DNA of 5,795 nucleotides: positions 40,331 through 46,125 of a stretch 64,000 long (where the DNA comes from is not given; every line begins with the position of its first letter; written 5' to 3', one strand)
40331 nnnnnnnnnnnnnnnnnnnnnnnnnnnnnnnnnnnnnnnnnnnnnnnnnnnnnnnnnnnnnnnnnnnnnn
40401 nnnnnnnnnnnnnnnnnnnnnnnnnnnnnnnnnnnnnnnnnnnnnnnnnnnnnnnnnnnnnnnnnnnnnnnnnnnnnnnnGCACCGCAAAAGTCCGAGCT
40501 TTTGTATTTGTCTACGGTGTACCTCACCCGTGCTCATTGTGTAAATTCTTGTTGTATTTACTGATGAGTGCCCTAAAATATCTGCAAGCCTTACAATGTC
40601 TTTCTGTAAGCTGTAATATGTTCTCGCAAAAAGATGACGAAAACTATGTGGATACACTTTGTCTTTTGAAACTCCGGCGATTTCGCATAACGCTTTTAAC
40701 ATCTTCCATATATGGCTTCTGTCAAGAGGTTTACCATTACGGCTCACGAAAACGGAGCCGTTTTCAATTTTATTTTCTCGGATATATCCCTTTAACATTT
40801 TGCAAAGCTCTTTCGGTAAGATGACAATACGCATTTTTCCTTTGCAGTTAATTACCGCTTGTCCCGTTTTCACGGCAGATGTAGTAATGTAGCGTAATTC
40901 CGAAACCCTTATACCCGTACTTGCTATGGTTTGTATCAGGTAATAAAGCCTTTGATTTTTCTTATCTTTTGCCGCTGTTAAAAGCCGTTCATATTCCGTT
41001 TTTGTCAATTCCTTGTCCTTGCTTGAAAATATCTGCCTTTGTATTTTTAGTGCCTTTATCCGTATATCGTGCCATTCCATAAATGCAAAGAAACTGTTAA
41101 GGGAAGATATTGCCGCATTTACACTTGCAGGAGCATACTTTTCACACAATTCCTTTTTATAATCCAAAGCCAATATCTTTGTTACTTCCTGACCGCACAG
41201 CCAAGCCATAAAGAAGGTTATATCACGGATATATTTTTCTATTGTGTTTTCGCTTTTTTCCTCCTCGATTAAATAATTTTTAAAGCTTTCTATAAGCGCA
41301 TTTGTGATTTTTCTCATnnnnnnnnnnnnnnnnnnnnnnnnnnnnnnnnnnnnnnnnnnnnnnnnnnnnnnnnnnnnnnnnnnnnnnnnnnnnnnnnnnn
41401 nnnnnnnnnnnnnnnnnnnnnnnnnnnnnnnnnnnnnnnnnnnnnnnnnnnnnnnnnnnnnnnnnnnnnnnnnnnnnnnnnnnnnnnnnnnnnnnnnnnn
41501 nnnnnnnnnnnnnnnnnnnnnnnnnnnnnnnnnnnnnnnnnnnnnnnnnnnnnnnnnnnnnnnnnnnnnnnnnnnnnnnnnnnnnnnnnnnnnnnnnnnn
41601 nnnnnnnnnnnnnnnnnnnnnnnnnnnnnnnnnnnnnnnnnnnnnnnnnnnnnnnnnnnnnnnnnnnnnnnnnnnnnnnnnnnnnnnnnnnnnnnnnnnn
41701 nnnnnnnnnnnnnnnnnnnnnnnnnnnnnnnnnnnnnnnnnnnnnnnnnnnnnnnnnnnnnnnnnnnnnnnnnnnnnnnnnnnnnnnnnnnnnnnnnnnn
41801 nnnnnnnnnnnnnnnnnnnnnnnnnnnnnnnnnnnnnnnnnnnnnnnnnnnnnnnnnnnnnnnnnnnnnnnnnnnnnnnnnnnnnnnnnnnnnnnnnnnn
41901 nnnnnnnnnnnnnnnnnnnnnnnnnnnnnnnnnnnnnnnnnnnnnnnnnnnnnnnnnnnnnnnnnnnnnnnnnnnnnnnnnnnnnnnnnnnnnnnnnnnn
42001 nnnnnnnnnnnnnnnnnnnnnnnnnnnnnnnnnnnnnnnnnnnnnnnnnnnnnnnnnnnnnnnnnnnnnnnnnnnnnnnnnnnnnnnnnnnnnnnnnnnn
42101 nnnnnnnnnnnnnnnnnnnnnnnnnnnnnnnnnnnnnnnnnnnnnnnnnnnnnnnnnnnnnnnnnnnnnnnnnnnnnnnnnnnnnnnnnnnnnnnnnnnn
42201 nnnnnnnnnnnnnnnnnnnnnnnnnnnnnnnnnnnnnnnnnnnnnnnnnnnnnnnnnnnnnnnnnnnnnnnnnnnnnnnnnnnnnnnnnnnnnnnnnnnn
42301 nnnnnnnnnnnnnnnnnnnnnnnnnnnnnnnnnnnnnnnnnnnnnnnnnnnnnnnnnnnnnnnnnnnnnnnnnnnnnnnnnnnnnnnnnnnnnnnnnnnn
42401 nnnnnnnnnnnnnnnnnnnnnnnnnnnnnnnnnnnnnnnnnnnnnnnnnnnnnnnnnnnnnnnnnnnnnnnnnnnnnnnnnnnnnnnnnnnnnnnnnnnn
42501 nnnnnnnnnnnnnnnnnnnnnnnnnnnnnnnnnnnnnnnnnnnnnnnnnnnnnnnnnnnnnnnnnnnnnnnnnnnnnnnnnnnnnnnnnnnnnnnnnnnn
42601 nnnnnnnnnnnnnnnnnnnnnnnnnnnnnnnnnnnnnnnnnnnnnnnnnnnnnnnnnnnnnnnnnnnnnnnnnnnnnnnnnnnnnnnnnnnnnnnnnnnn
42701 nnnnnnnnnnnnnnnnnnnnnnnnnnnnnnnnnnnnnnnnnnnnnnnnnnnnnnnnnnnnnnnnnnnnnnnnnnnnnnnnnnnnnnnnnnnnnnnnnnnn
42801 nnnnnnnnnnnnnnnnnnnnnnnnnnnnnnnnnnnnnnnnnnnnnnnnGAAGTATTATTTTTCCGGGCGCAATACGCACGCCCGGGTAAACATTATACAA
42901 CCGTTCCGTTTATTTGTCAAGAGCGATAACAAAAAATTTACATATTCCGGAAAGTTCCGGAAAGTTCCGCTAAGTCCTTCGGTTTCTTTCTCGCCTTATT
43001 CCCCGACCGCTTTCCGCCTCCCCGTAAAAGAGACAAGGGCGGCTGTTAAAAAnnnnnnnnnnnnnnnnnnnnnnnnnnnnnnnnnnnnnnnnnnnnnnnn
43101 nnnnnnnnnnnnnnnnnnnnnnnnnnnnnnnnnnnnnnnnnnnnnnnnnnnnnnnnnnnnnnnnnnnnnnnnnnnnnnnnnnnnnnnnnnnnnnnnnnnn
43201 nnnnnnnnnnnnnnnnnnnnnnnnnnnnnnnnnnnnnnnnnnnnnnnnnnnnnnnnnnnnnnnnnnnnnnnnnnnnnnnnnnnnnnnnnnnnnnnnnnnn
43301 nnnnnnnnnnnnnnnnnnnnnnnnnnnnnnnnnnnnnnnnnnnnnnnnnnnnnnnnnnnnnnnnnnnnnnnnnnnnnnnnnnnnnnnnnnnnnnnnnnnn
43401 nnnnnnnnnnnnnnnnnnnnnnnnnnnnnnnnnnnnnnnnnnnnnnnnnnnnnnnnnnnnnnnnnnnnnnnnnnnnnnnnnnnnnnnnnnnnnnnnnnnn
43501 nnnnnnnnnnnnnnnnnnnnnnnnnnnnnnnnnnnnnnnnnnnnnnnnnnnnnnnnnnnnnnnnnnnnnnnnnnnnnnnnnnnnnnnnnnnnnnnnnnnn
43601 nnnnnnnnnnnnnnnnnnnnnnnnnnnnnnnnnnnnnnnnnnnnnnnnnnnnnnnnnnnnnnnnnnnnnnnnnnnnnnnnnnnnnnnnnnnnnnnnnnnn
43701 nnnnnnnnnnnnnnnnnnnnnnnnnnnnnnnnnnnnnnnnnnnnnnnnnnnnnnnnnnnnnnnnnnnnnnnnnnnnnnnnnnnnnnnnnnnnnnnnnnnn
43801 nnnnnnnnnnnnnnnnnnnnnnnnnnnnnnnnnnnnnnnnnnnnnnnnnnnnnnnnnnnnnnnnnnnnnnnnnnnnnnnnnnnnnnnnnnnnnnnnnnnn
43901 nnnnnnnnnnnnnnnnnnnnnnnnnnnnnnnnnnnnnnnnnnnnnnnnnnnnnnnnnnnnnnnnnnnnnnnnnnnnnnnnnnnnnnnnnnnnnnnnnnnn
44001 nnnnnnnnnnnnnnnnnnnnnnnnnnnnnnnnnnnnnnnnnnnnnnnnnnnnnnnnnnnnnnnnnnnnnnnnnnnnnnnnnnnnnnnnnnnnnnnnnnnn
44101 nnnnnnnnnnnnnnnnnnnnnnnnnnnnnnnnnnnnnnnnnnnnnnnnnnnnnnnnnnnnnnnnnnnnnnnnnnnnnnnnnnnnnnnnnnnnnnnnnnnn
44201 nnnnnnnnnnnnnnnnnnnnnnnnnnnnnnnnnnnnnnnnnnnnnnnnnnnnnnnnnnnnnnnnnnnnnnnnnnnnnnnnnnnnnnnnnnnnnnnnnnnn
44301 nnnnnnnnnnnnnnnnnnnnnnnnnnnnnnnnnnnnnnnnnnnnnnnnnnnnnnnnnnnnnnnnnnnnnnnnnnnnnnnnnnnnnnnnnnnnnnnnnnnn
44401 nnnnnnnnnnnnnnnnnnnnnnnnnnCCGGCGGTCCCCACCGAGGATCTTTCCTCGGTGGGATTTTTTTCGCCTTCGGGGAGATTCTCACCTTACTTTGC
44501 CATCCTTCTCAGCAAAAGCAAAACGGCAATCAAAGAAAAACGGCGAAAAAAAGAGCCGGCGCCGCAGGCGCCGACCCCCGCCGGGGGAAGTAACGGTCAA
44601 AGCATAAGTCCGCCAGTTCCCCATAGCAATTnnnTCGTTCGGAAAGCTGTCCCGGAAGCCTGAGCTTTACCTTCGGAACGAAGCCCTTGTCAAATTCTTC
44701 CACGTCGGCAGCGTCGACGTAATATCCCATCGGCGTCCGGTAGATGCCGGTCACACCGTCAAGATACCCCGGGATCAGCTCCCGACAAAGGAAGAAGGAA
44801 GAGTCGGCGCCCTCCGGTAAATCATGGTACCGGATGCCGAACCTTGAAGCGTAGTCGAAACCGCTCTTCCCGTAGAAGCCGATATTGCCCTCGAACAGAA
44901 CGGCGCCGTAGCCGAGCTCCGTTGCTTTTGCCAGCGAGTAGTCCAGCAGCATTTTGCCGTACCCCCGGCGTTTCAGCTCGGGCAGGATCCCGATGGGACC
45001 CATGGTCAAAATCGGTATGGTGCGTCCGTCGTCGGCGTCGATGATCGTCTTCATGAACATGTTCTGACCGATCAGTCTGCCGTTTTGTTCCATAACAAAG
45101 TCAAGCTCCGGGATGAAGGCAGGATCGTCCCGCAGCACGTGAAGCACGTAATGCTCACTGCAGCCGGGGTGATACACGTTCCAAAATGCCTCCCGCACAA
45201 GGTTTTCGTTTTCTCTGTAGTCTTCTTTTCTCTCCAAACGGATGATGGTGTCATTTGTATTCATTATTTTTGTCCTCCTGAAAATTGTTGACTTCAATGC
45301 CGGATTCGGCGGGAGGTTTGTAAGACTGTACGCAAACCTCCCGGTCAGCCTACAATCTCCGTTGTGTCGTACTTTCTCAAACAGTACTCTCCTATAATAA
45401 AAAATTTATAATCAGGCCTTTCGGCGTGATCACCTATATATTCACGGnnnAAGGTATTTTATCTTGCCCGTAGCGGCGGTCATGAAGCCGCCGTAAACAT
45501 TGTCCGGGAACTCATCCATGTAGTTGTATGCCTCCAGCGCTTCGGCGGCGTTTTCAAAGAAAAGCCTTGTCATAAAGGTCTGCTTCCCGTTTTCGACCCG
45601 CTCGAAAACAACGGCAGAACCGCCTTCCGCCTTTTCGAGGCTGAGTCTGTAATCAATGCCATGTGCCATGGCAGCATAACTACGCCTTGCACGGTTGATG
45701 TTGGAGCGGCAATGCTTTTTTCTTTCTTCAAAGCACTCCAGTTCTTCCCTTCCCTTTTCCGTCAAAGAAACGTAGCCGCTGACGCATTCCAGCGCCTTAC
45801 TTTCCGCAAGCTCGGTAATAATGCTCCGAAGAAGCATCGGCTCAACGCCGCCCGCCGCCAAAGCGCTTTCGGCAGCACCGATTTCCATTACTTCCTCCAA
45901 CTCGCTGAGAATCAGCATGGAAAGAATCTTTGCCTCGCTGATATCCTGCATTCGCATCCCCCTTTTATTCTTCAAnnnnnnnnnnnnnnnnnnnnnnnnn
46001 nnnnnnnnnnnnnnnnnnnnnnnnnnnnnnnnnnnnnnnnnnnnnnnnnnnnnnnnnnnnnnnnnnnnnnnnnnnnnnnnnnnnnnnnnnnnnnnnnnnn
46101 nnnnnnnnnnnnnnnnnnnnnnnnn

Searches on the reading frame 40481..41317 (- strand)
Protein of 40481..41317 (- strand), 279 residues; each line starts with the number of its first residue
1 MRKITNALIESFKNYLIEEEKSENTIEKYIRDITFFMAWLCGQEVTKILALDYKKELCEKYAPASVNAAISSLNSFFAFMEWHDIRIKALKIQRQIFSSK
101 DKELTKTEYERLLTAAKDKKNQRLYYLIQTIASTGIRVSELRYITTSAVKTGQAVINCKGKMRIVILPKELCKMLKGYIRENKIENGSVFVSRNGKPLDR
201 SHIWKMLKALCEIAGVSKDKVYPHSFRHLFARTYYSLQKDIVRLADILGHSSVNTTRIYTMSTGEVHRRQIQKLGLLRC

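Call 53: search_protein_families(library=pfam, proteins=[window:40481-41317:-], max_evalue=0.001)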
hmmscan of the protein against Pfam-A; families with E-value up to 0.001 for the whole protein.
window:40481-41317:- (279 aa): 4 families
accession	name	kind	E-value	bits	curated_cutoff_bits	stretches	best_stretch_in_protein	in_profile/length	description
PF00589.27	Phage_integrase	-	6.1e-31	107.9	27.1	1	103-262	2-168/172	Phage integrase family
PF02899.23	Phage_int_SAM_1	-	1.2e-07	32.4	22.3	1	9-82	1-81/83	Phage integrase, N-terminal SAM-like domain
PF13102.12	Phage_int_SAM_5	-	0.00013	22.7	22.3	1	1-33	43-75/98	Phage integrase SAM-like domain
PF13495.12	Phage_int_SAM_4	-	0.0002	22.1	27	0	8-78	1-76/85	Phage integrase, N-terminal SAM-like domain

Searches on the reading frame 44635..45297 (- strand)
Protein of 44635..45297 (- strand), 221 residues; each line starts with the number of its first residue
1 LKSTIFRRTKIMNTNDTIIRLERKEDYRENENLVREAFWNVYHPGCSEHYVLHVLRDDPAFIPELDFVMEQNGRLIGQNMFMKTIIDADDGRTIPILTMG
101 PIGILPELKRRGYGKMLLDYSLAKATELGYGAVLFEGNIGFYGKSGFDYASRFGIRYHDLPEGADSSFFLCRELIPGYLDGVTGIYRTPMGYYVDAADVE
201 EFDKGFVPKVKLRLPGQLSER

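Call 53: search_protein_families(library=pfam, proteins=[window:44635-45297:-], max_evalue=0.001)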
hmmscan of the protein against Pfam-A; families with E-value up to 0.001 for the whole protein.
window:44635-45297:- (221 aa): 3 families
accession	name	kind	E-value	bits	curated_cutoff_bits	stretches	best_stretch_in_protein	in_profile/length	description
PF13527.13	Acetyltransf_9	-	2.7e-06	27.8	25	1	23-150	6-127/127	Acetyltransferase (GNAT) domain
PF00583.31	Acetyltransf_1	-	7.2e-06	26.7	20.7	1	63-147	32-116/116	Acetyltransferase (GNAT) family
PF13508.13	Acetyltransf_7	-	8.4e-06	26.5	27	1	67-147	6-82/84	Acetyltransferase (GNAT) domain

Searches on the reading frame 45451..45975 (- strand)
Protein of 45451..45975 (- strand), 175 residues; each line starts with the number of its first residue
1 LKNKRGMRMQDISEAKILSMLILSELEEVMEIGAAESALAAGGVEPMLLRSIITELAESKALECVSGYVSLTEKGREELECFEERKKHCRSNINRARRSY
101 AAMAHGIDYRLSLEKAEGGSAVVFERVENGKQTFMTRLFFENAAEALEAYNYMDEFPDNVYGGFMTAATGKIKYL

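Call 53: search_protein_families(library=pfam, proteins=[window:45451-45975:-], max_evalue=0.001)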
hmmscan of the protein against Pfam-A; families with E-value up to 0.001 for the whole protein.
window:45451-45975:- (175 aa): 1 family
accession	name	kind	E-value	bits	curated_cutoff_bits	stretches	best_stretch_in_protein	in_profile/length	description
PF14277.12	DUF4364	-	2.6e-05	24.5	26.9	1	49-166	36-160/162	Domain of unknown function (DUF4364)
